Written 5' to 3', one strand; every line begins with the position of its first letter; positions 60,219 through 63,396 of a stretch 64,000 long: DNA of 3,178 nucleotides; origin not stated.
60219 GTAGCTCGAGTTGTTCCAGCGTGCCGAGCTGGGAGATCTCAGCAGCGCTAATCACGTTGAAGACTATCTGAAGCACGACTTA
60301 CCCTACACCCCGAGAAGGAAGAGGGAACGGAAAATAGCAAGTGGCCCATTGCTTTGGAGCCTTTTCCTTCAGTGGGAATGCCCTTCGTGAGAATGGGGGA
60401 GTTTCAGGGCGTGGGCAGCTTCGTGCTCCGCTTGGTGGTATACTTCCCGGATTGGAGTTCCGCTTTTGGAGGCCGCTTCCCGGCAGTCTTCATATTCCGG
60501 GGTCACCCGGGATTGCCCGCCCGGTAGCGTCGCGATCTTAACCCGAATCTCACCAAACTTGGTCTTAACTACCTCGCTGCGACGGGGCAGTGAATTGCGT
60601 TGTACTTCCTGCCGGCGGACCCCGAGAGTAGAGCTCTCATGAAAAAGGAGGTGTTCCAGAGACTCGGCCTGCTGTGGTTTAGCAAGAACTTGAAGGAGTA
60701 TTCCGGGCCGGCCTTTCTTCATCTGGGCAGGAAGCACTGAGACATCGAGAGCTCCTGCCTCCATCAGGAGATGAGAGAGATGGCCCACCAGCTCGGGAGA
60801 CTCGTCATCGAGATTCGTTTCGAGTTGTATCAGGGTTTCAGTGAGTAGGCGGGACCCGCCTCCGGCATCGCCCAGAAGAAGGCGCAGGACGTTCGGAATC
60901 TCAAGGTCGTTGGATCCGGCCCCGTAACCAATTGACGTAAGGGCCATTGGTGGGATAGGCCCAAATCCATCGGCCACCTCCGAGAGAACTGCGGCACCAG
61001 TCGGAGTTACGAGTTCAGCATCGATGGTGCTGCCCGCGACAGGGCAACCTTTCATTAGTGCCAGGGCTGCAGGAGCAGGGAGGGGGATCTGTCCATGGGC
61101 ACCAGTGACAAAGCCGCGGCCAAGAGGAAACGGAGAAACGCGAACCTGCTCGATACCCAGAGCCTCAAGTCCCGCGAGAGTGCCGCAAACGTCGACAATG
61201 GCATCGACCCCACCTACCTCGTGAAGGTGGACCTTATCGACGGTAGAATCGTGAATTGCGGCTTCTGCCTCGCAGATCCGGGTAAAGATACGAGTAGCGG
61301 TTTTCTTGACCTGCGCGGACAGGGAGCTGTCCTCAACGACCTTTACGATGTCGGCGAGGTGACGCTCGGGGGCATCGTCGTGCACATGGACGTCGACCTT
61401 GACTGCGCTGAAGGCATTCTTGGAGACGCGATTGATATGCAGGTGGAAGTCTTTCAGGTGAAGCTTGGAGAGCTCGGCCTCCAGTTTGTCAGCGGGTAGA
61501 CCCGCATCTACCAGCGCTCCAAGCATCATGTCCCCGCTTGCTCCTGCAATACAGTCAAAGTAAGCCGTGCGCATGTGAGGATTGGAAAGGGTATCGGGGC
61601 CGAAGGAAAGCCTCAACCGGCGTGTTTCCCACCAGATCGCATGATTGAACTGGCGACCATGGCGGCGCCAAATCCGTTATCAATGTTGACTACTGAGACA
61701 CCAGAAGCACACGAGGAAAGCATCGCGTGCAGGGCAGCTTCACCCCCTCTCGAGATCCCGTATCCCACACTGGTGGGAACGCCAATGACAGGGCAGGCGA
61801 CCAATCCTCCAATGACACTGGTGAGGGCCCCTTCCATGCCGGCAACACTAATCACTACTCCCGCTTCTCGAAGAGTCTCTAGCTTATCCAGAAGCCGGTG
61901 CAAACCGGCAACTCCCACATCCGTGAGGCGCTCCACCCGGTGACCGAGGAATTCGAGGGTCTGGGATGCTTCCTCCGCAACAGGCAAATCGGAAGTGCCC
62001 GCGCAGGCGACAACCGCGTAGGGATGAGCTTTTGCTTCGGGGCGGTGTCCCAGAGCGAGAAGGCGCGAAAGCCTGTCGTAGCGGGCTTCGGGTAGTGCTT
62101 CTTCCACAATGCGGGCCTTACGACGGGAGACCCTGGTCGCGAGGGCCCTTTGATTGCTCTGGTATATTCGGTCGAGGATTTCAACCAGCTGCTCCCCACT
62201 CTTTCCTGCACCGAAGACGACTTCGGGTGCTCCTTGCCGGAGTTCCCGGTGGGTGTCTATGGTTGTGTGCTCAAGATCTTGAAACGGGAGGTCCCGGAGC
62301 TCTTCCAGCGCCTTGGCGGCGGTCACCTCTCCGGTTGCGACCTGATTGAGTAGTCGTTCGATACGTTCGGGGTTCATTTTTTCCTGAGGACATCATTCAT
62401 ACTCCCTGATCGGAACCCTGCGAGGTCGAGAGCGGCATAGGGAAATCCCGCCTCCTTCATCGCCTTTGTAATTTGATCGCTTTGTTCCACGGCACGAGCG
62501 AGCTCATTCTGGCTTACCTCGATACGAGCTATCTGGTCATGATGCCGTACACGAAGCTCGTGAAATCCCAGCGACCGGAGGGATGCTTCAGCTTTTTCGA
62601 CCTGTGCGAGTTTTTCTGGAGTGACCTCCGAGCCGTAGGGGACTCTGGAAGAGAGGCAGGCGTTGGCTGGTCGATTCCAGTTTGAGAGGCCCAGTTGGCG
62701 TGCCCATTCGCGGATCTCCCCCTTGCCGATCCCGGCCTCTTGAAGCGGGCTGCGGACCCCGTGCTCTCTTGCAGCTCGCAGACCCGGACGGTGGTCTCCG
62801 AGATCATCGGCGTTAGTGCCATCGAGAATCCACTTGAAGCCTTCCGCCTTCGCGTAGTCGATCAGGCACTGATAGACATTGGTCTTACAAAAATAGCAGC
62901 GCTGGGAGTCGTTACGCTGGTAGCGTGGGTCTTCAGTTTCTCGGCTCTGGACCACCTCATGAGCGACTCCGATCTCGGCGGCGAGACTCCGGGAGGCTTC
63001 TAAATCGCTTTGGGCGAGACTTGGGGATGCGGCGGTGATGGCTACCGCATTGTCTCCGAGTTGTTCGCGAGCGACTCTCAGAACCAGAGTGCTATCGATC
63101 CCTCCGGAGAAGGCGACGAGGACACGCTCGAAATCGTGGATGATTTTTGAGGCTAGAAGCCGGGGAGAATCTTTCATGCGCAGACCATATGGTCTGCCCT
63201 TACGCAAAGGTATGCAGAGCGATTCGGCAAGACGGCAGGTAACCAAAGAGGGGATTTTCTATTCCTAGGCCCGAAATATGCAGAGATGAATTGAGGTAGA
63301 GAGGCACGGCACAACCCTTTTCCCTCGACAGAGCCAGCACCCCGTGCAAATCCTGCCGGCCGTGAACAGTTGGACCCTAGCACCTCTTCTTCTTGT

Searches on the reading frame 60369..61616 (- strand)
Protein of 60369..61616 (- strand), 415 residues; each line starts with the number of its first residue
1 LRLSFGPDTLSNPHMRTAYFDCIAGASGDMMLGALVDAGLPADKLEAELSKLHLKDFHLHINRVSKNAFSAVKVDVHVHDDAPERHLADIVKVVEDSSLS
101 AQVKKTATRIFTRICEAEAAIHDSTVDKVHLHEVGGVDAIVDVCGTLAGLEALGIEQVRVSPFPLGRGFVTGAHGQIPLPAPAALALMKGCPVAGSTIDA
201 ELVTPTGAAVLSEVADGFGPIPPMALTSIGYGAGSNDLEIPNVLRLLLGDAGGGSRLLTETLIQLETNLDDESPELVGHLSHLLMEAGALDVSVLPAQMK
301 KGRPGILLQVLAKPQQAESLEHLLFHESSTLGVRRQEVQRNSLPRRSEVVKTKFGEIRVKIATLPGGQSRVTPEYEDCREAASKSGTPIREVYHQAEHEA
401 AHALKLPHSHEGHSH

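Call 42: search_protein_families(library=pfam, proteins=[window:60369-61616:-], max_evalue=0.00001)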
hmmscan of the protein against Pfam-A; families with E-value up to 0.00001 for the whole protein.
window:60369-61616:- (415 aa): 1 family
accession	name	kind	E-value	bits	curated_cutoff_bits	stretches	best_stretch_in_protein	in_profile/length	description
PF01969.22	Ni_insertion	-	1.5e-140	469.1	22.1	1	18-393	1-375/375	Nickel insertion protein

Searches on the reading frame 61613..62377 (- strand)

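Call 42: search_protein_families(library=pfam, proteins=[window:61613-62377:-], max_evalue=0.00001)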
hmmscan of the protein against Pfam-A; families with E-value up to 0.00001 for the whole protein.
window:61613-62377:- (254 aa): 1 family
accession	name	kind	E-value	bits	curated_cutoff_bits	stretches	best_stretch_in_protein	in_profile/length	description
PF00731.26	AIRC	-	6e-14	52.3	30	1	123-247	4-128/148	AIR carboxylase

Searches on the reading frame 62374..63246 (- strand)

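Call 42: search_protein_families(library=pfam, proteins=[window:62374-63246:-], max_evalue=0.00001)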
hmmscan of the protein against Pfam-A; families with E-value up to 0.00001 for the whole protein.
window:62374-63246:- (290 aa): 2 families
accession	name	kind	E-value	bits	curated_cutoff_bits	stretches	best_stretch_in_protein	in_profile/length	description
PF00733.27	Asn_synthase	-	3.9e-07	30.5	21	1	40-149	18-131/354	Asparagine synthase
PF02540.23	NAD_synthase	-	8.7e-06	25.5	21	0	38-124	17-104/242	NAD synthase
